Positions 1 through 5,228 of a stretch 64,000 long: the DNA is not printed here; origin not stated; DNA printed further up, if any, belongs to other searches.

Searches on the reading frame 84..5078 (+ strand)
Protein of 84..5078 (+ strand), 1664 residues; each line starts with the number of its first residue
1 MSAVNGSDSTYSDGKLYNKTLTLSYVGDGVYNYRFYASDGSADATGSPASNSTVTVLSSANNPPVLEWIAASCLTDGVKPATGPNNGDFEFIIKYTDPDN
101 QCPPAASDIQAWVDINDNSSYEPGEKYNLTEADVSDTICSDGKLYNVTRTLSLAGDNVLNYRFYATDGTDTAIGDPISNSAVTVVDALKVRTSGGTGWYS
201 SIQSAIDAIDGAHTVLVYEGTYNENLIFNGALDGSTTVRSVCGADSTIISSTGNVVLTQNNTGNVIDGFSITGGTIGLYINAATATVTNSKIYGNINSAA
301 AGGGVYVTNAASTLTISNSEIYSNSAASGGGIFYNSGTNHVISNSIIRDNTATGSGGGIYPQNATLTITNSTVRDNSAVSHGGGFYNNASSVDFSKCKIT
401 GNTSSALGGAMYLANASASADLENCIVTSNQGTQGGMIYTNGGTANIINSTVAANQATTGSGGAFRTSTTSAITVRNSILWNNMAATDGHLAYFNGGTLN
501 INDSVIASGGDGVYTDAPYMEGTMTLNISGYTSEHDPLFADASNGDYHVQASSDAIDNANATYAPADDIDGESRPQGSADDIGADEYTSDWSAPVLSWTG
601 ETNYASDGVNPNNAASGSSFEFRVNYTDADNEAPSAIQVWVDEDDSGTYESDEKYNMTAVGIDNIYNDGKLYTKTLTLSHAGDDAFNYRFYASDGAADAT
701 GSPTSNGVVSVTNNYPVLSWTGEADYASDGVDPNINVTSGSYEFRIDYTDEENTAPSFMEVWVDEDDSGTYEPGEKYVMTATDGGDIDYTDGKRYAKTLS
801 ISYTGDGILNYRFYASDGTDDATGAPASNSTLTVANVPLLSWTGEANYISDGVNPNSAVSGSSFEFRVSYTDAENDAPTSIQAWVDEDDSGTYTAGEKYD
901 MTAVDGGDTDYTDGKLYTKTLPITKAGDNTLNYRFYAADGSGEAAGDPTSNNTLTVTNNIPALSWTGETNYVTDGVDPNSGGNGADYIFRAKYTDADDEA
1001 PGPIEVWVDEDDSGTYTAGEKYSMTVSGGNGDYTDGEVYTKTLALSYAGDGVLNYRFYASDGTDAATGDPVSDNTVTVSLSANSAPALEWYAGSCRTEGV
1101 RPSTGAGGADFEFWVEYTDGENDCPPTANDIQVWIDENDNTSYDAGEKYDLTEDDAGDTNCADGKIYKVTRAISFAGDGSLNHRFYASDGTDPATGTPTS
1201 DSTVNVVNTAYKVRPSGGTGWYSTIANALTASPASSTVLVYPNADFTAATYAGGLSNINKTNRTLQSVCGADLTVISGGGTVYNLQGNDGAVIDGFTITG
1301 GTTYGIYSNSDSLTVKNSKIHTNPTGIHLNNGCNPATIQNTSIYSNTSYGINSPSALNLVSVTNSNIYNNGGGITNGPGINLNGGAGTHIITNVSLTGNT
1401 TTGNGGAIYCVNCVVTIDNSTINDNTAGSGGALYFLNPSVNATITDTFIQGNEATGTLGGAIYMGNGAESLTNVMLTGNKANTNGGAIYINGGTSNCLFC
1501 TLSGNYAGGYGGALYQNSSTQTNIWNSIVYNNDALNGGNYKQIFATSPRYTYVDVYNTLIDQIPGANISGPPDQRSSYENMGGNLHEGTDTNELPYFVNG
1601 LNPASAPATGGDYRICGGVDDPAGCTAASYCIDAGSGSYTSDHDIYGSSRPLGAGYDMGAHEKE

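Call 82: search_protein_families(library=pfam, proteins=[window:84-5078:+], max_evalue=0.00001)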
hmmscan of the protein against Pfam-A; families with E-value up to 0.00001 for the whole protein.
window:84-5078:+ (1664 aa): 1 family
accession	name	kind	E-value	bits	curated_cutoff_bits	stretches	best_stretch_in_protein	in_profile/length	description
PF13229.12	Beta_helix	-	3.4e-23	82.5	25.9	3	304-478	2-156/158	Right handed beta helix region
